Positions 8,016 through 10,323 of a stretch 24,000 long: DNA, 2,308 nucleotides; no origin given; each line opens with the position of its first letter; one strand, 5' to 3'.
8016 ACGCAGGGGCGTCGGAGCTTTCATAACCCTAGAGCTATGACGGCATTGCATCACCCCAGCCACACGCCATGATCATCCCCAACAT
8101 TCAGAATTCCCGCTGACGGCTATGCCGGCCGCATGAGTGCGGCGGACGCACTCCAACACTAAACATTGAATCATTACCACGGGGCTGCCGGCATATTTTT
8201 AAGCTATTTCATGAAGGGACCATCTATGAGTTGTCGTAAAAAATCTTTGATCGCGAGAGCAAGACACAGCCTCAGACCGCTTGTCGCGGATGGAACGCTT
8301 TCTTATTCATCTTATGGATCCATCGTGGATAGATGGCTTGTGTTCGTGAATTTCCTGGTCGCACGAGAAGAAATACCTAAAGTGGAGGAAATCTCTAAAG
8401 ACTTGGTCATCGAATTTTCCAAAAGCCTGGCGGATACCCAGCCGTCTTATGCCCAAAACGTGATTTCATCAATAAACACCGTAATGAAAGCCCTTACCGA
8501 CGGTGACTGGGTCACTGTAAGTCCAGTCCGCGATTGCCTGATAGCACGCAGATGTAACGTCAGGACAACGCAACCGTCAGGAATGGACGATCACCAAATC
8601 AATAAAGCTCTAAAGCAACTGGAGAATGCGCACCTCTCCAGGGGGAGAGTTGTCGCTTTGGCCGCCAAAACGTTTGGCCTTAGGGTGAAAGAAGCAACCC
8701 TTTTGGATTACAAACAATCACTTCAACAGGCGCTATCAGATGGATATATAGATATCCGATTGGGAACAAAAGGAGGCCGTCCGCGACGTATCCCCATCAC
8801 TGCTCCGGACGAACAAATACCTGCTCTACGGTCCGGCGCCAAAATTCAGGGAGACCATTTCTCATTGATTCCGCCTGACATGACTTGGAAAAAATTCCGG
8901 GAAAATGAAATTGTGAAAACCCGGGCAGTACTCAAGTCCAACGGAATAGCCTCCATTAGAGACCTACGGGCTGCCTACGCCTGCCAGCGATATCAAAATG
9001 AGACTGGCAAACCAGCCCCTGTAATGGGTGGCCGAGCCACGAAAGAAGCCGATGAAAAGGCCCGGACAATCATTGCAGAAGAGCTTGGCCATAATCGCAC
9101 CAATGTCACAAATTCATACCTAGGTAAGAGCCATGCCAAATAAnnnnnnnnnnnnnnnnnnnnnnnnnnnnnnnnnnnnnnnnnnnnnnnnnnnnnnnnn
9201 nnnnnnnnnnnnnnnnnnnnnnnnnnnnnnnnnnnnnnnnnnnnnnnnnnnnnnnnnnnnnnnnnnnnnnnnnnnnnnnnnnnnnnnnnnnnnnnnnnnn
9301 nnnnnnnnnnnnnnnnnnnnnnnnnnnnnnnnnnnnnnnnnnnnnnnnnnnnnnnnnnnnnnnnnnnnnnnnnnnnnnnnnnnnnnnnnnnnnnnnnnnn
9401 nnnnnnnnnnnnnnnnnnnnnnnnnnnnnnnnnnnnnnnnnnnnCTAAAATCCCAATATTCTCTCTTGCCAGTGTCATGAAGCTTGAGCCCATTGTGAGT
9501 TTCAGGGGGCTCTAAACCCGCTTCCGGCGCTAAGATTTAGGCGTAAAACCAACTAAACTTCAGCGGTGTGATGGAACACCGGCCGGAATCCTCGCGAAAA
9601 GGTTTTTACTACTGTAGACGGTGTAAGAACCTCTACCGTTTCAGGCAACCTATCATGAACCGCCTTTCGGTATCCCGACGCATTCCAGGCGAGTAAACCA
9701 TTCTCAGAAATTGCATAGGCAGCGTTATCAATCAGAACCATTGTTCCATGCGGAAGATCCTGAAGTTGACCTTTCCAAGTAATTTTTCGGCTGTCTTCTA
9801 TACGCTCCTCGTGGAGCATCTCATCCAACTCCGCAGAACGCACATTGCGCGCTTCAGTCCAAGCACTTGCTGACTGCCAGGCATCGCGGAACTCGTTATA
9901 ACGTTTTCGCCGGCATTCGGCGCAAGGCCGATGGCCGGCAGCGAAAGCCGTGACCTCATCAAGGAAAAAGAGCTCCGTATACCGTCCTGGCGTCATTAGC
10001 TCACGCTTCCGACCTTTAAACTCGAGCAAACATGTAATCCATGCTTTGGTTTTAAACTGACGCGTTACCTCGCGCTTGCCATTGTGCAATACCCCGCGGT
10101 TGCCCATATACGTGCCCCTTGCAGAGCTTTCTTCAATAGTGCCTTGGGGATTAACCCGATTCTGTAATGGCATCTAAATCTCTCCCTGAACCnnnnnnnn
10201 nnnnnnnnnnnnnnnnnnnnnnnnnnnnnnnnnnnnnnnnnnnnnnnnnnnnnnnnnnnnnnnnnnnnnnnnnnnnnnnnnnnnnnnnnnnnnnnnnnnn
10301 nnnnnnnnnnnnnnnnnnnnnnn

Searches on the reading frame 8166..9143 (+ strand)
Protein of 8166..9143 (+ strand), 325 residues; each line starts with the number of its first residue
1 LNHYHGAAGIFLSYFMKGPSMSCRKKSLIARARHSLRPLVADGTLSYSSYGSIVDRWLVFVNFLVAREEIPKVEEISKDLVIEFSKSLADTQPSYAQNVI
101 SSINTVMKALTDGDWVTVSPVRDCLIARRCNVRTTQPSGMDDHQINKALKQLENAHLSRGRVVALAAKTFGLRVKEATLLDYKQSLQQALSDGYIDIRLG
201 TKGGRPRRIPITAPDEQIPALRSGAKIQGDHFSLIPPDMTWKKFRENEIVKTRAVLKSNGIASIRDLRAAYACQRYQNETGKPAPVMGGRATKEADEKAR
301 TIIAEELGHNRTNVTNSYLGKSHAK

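Call 47: search_protein_families(library=pfam, proteins=[window:8166-9143:+], max_evalue=0.01)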
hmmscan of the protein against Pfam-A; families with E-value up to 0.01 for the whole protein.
window:8166-9143:+ (325 aa): 1 family
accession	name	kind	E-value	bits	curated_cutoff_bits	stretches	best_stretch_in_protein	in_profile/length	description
PF12835.12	Integrase_1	-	1.5e-09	38.4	23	1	140-273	14-148/149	Integrase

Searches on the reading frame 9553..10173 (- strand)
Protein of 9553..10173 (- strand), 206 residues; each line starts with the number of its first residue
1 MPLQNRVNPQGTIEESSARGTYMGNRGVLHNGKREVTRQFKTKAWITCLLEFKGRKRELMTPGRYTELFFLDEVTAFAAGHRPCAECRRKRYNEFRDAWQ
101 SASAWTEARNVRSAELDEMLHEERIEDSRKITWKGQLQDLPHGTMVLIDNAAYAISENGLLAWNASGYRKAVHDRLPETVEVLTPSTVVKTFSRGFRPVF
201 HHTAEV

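Call 5: search_protein_families(library=pfam, proteins=[window:9553-10173:-], max_evalue=0.1)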
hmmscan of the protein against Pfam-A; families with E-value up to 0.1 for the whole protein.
window:9553-10173:- (206 aa): 1 family
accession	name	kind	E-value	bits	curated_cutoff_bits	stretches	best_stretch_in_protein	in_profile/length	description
PF14434.11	Imm6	-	0.00028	21.1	25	1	90-188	22-111/121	Immunity protein Imm6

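Call 6: search_protein_families(library=padloc, proteins=[window:9553-10173:-], max_evalue=0.1)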
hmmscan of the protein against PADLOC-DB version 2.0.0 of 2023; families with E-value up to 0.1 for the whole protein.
window:9553-10173:- (206 aa): 1 family
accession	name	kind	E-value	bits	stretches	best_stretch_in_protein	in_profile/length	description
PDLC05013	PDC-S40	-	1.1e-81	271.8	1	1-204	7-208/211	-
